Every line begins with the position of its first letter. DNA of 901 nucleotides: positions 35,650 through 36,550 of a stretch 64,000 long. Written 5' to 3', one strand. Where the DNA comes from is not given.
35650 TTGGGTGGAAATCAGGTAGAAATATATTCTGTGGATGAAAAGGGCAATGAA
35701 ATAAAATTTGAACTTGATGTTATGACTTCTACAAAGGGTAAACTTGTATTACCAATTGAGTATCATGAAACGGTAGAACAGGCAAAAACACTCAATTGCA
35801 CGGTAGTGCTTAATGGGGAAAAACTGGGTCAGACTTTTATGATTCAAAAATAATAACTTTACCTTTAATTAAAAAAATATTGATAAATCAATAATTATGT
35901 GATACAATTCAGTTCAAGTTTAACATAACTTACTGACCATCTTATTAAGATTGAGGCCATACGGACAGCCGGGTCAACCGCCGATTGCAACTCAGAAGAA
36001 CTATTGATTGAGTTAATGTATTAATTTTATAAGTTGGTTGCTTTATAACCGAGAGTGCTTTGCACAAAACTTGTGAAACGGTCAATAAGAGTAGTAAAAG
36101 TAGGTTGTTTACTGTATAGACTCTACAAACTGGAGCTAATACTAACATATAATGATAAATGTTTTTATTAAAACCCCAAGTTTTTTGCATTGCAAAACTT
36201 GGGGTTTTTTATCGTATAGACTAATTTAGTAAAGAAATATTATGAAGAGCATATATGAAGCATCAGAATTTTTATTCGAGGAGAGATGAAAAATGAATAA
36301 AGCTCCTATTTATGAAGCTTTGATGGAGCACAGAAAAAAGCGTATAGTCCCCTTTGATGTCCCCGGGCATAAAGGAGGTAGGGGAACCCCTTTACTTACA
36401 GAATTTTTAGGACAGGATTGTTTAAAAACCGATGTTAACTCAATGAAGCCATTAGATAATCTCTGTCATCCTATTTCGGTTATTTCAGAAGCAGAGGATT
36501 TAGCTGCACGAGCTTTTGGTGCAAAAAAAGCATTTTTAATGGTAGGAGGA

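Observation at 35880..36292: Candidate novel riboswitch/attenuator: a 300-nt leader with terminator and antiterminator mimic upstream of the polyamine operon speA-speE-speB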

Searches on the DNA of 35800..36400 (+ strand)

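Call 4: search_rna_families(source=window, start=35800, end=36400, threshold=evalue, max_evalue=10, show_alignments=3)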
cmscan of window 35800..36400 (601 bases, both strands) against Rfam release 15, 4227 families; matches with E-value up to 10: 18.
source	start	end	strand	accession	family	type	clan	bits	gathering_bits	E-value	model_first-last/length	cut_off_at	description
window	35934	35984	+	RF02440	SpF59_sRNA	Gene; sRNA;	-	63.4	37.2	4.5e-11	1-54/54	no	Streptococcus sRNA SpF59 (ldcC RNA)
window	36168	36265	-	RF02450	ncr1175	Gene; sRNA;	-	25.7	60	0.02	1-110/110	no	Bacillus sRNA ncr1175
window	36172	36269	-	RF02822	Srn266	Gene; sRNA;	-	23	63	0.26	1-112/112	no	Streptococcus RNA 266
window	36153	36212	+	RF02399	NsiR1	Gene; sRNA;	-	21.7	39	0.068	1-60/60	no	Nitrogen stress-induced RNA 1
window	36145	36217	+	RF03162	TD-2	Gene; sRNA;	CL00124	20.9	48.7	1.4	1-98/98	no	TD-2 RNA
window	36170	36243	-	RF01459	rliE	Gene; sRNA;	-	19.5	90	0.89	112-182/222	no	Listeria sRNA rliE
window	36136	36210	+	RF02589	Spy779816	Gene; sRNA;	-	18.7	67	2.2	1-88/88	no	S. pyogenes small RNA 779816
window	36090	36207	+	RF01822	RsaJ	Gene; sRNA;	-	18.1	100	0.057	1-287/287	no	RNA Staph. aureus A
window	36160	36223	+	RF04174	MIR4208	Gene; miRNA;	-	17.9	140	5.3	1-191/191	no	MIR4208 microRNA precursor family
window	36168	36233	-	RF02589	Spy779816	Gene; sRNA;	-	16.5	67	7.1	1-88/88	no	S. pyogenes small RNA 779816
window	36173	36209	-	RF02477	GlsR9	Gene; snRNA; snoRNA; CD-box;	-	16.1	95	1.1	1-79/79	no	Small nucleolar RNA GlsR9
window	36171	36209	+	RF03697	mir-722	Gene; miRNA;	-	15.9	81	5.3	1-67/67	no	mir-722 microRNA precursor family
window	36096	36224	-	RF00540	snopsi18S-1854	Gene; snRNA; snoRNA; HACA-box;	-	15.7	40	8.4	1-156/156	no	Small nucleolar RNA psi18S-1854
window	36167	36211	+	RF03653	mir-971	Gene; miRNA;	-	14.7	53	5.7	18-60/77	no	mir-971 microRNA precursor family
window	36171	36207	-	RF04195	MIR6217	Gene; miRNA;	-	14.3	110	1.3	1-228/228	no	MIR6217 microRNA precursor family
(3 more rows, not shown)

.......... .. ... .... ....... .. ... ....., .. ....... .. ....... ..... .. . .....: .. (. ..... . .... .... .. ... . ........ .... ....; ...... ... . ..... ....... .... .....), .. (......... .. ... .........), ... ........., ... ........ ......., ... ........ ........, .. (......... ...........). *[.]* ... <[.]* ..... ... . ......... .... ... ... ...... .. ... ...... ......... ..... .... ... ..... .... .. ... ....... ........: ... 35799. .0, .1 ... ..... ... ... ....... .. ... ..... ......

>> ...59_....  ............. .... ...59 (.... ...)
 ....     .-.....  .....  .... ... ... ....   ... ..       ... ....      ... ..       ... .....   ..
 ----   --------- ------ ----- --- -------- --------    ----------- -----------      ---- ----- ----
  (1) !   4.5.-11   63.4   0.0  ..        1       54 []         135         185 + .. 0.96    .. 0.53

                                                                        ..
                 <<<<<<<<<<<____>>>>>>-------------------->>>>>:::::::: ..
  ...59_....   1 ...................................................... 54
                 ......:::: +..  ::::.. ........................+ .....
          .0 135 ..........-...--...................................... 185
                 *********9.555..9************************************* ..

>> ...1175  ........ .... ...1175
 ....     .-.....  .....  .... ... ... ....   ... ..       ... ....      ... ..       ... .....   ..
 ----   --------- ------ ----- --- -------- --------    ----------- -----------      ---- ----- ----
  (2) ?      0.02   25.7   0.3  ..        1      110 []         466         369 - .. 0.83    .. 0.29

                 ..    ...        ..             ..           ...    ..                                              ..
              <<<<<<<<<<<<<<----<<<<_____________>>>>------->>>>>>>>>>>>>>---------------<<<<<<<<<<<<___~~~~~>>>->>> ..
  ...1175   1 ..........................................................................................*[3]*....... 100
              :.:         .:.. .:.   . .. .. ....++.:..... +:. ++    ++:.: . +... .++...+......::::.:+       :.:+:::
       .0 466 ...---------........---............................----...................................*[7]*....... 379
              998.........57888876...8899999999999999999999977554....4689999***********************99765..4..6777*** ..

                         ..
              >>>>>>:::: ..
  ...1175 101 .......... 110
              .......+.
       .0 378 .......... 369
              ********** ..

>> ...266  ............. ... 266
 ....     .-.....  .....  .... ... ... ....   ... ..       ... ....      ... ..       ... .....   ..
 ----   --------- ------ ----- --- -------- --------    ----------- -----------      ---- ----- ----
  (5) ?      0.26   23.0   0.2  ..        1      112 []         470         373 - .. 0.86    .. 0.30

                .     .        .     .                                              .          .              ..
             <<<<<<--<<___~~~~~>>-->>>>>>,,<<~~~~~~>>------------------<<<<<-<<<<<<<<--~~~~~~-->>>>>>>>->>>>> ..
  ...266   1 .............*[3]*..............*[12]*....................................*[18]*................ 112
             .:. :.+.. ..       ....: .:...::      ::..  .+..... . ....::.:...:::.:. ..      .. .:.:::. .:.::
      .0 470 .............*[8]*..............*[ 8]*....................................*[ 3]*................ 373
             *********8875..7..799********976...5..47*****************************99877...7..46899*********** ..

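Call 40: build_rna_model(alignment_id=A2, structure=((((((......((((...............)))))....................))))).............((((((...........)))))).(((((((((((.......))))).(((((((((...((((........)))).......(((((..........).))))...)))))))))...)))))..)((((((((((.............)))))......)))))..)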
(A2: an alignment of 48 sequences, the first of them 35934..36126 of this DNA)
Model R1 built from alignment A2 (48 sequences, 242 columns); structure: as given.
model positions 199; base pairs 55; branch points 5; effective number of sequences 1.33; information 0.59 bits per position. Calibrated on 0.2 Mb of random sequence (short: E-values are rough).
structure used (alignment columns):
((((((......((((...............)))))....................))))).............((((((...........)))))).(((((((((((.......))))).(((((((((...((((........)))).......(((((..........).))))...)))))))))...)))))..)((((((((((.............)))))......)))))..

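Call 42: search_with_rna_model(model_id=R1, sources=[window, L002, L003, L004, L005, L006, L007, L008, L009, L010, L011, L012, L013, L014, L015, L016, L017, L018, L019, L020, L021, L022, L023, L024, L025, L026, L027, L028, L029, L030, L031, L032, L033, L034, L035, L036, L037, L038, L039, L040, L041, L042, L043, L044, L045, L046, L047, L048, L049, L050, L051, L052, L053, L054, L055, L056, L057, L058, L059, L060, L061, L062, L063, L064, L065, L066, L067, L069, L070, L071, L072, L073, L074, L075, L076, L077, L078, L079, L080, L081, L082, L083, L084, L085, L086, L087, L089, L090, L091, L092, L093, L094, L095, L096, L097, L098, L099, L100, L101], make_alignment=true, max_evalue=0.001, show_alignments=1)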
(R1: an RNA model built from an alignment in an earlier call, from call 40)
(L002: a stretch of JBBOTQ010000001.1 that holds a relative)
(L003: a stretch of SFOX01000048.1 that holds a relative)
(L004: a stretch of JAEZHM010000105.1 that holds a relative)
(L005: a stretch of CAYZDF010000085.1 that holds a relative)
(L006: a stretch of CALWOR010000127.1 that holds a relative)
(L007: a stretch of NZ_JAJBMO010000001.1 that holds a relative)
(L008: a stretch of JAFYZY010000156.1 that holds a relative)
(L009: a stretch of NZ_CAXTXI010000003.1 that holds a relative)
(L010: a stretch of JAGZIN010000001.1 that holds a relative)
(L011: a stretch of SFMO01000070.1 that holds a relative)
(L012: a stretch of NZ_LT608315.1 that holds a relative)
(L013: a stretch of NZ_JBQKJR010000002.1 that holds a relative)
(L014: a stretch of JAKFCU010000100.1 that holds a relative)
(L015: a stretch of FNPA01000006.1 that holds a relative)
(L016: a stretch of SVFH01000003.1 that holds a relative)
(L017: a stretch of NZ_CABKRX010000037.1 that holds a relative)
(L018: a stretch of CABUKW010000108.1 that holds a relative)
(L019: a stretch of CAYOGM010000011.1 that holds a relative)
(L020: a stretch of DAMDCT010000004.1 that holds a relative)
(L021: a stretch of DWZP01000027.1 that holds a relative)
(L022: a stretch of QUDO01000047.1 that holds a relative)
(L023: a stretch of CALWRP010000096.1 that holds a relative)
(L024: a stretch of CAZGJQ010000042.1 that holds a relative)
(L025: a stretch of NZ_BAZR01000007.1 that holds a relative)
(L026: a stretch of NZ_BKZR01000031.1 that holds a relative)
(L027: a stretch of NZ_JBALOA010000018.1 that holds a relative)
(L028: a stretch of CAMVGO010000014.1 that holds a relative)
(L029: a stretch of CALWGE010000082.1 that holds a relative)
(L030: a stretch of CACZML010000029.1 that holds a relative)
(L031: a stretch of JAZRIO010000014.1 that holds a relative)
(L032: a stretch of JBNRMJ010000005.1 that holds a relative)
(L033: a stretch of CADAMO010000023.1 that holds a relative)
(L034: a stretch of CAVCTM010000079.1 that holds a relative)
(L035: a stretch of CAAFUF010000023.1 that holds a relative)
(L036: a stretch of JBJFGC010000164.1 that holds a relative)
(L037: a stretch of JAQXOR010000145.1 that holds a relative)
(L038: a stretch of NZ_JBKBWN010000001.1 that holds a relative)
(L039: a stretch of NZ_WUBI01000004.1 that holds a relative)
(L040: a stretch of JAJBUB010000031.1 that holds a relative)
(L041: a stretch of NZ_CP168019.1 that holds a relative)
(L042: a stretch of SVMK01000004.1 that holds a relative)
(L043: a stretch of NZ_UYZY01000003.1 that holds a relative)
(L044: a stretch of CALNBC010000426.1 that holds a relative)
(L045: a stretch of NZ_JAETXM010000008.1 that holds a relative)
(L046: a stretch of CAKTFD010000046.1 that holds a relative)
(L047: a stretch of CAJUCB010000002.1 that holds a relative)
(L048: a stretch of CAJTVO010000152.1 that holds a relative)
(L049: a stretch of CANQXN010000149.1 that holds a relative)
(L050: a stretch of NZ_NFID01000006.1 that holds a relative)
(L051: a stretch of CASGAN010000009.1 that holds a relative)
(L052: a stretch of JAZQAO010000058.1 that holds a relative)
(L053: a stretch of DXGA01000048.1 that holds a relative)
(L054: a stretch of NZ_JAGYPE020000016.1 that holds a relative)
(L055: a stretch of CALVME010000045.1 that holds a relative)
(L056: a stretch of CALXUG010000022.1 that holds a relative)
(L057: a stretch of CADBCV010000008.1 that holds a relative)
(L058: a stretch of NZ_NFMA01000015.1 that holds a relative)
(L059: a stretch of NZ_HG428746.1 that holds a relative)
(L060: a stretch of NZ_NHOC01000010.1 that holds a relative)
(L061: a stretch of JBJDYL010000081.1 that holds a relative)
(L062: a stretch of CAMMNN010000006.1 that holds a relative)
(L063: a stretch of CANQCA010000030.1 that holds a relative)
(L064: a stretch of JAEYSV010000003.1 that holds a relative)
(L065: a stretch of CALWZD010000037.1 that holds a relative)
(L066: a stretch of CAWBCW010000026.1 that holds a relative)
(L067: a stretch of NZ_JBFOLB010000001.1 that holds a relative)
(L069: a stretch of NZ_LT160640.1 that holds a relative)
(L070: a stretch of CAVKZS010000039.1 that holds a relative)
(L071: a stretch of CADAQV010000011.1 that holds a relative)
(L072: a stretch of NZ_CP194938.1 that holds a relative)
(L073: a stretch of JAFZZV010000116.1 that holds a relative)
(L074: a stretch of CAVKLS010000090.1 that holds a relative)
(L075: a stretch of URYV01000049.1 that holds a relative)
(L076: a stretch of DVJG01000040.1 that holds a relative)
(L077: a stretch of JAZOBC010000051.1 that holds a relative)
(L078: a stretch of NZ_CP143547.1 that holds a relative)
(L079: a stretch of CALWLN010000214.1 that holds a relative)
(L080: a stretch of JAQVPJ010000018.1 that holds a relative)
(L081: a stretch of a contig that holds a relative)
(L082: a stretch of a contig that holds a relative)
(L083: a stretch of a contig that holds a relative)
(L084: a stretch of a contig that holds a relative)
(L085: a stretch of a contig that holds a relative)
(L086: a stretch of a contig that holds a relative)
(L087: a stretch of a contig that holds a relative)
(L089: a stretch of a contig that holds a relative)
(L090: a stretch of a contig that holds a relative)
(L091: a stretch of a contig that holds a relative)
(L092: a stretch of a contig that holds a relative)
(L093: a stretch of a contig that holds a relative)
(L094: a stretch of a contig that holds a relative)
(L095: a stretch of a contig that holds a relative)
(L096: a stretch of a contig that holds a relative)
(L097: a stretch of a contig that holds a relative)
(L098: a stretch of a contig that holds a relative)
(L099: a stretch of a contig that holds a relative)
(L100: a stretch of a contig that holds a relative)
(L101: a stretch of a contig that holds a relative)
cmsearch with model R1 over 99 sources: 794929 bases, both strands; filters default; matches with E-value up to 0.001: 99.
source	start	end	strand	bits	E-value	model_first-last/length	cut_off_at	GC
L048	6258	6454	-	222.4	1.6e-63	1-199/199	no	0.43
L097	1401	1595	+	221.6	2.6e-63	1-199/199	no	0.43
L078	1001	1196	+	218.3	2.6e-62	1-199/199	no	0.38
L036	3467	3662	-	218.2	2.7e-62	1-199/199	no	0.43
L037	335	526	-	216.2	1.1e-61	1-199/199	no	0.41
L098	1912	2105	+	215.9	1.3e-61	1-199/199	no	0.43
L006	1683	1879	+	215.5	1.7e-61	1-199/199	no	0.45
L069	7210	7409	-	214.7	2.9e-61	1-199/199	no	0.43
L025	4061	4256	-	211.8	2.2e-60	1-199/199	no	0.39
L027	2008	2205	+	211.8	2.2e-60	1-199/199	no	0.37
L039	3375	3570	-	211.7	2.4e-60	1-199/199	no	0.38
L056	2438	2635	+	211.6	2.4e-60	1-199/199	no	0.38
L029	6723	6914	-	211.5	2.6e-60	1-199/199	no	0.42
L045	270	468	+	211.3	3.1e-60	1-199/199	no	0.37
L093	2250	2449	+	208.3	2.4e-59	1-199/199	no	0.39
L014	5882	6077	-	207.4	4.5e-59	1-199/199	no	0.37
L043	939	1139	+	205.8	1.4e-58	1-199/199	no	0.44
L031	1159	1353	-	205.7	1.4e-58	1-199/199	no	0.4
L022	4169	4365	-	205.1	2.2e-58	1-199/199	no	0.45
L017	362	566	+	204.5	3.3e-58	1-199/199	no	0.4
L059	6765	6971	-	204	4.7e-58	1-199/199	no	0.41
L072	4957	5154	-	203.5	6.5e-58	1-199/199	no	0.41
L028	4826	5019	-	202.9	9.8e-58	1-199/199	no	0.43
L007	3515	3713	-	202.8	1e-57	1-199/199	no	0.43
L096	2975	3171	-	202.3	1.4e-57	1-199/199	no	0.43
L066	978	1184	-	202.2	1.6e-57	1-199/199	no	0.37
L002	3433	3629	-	201.2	3e-57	1-199/199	no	0.41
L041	7645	7841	-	201.2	3e-57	1-199/199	no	0.41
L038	4116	4310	+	201.1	3.2e-57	1-199/199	no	0.36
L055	5546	5736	-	201.1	3.3e-57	1-199/199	no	0.46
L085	7771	7965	-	200.8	4.1e-57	1-199/199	no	0.47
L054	1847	2041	+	200.5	5.1e-57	1-199/199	no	0.42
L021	1385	1578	+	200.3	5.8e-57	1-199/199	no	0.42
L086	6106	6305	+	200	6.9e-57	1-199/199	no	0.37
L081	7561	7756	-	199.7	8.4e-57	1-199/199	no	0.41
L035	3114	3312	-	199.6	9.4e-57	1-199/199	no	0.39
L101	7167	7360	-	199.5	1e-56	1-199/199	no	0.4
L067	6376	6574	-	198.3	2.3e-56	1-199/199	no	0.41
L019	6949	7147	+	197.9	2.9e-56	1-199/199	no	0.43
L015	4822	5015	+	197.2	4.7e-56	1-199/199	no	0.44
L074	87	287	-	195.9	1.2e-55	1-199/199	no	0.42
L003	3471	3671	-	195.7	1.4e-55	1-199/199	no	0.47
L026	7397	7587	+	193.3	6.7e-55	1-199/199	no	0.4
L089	374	588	-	193.1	7.7e-55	1-199/199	no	0.45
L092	6724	6925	-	190.9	3.6e-54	1-199/199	no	0.46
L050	1599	1803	-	190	6.5e-54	1-199/199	no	0.42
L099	7132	7334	+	189.7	8.1e-54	1-199/199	no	0.41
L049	2368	2571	-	188.6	1.7e-53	1-199/199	no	0.44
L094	4104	4298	-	188.5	1.9e-53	1-199/199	no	0.41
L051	5438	5639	-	187.9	2.8e-53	1-199/199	no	0.44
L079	5723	5913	-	187.6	3.4e-53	1-199/199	no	0.43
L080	7390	7595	+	186.9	5.6e-53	1-199/199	no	0.38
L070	5114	5334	-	184.2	3.6e-52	1-199/199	no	0.48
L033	3332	3541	+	183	8e-52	1-199/199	no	0.5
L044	3613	3820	+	182.1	1.5e-51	1-199/199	no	0.43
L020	6566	6779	+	181.4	2.4e-51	1-199/199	no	0.33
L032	2547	2740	+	180.5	4.4e-51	1-199/199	no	0.47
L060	3927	4142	+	179.3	9.9e-51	1-199/199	no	0.44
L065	228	431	+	178.2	2.2e-50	1-199/199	no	0.4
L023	4320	4522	+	177.9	2.6e-50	1-199/199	no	0.48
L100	1999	2196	-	174.4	3e-49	1-199/199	no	0.41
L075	5557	5773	+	173.6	4.9e-49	1-199/199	no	0.44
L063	4531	4722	+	171.3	2.4e-48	1-199/199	no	0.47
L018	1868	2075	-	170.9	3.2e-48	1-199/199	no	0.42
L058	1382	1570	-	170.4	4.3e-48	1-199/199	no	0.42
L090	1382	1599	+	169.5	8.2e-48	1-199/199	no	0.4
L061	5868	6077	-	167.7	2.9e-47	1-199/199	no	0.45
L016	4937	5124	+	166.5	6.6e-47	1-199/199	no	0.41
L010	4322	4523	-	163.1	6.7e-46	1-199/199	no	0.46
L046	7032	7303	-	162.1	1.3e-45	1-199/199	no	0.52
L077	7221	7433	+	160.9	3e-45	1-199/199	no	0.42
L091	4338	4560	-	156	8.3e-44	1-199/199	no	0.44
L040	2041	2218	-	155.3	1.4e-43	1-199/199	no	0.53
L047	1865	2100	-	153.6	4.3e-43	1-199/199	no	0.49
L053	7760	7959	+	152.8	7.7e-43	1-199/199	no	0.43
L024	4643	4858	+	148.8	1.2e-41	1-199/199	no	0.41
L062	3135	3366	-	146.4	6.2e-41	1-199/199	no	0.47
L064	3593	3793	+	145.4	1.2e-40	1-199/199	no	0.39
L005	7245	7458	+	144.1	2.9e-40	1-199/199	no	0.42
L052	1005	1161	-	140.2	4.3e-39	1-199/199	no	0.4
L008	3461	3676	+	140.2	4.4e-39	1-199/199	no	0.46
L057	4881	5072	+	139.7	6e-39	1-199/199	no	0.45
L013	807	996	+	136.8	4.3e-38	1-199/199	no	0.47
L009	5928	6117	-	136.2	6.7e-38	1-199/199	no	0.48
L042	1769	2003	+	133.7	3.6e-37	1-199/199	no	0.48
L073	7393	7610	-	131.8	1.4e-36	1-199/199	no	0.48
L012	4877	5094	-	127.6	2.3e-35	1-199/199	no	0.53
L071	2848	3155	-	126.7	4.5e-35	1-199/199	no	0.47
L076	3924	4133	-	125.7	8.8e-35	1-199/199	no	0.48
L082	2002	2221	-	121.8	1.3e-33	1-199/199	no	0.46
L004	571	796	-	117.5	2.4e-32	1-199/199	no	0.43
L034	4371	4579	-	114.8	1.5e-31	1-199/199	no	0.49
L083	3356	3548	-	111.6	1.3e-30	1-199/199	no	0.48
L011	6472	6660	-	110.1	3.9e-30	1-199/199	no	0.46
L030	4379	4580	+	102.6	6.5e-28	1-199/199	no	0.45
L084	585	797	+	94.4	1.8e-25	1-199/199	no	0.43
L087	2281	2449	-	70.1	3e-18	1-199/199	no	0.46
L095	3374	3549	+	59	6e-15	1-199/199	no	0.51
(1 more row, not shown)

Alignment A3: 99 matches aligned to the model, 570 columns, each read 5' to 3' on its own strand. Consensus structure (alignment columns), stored with it:
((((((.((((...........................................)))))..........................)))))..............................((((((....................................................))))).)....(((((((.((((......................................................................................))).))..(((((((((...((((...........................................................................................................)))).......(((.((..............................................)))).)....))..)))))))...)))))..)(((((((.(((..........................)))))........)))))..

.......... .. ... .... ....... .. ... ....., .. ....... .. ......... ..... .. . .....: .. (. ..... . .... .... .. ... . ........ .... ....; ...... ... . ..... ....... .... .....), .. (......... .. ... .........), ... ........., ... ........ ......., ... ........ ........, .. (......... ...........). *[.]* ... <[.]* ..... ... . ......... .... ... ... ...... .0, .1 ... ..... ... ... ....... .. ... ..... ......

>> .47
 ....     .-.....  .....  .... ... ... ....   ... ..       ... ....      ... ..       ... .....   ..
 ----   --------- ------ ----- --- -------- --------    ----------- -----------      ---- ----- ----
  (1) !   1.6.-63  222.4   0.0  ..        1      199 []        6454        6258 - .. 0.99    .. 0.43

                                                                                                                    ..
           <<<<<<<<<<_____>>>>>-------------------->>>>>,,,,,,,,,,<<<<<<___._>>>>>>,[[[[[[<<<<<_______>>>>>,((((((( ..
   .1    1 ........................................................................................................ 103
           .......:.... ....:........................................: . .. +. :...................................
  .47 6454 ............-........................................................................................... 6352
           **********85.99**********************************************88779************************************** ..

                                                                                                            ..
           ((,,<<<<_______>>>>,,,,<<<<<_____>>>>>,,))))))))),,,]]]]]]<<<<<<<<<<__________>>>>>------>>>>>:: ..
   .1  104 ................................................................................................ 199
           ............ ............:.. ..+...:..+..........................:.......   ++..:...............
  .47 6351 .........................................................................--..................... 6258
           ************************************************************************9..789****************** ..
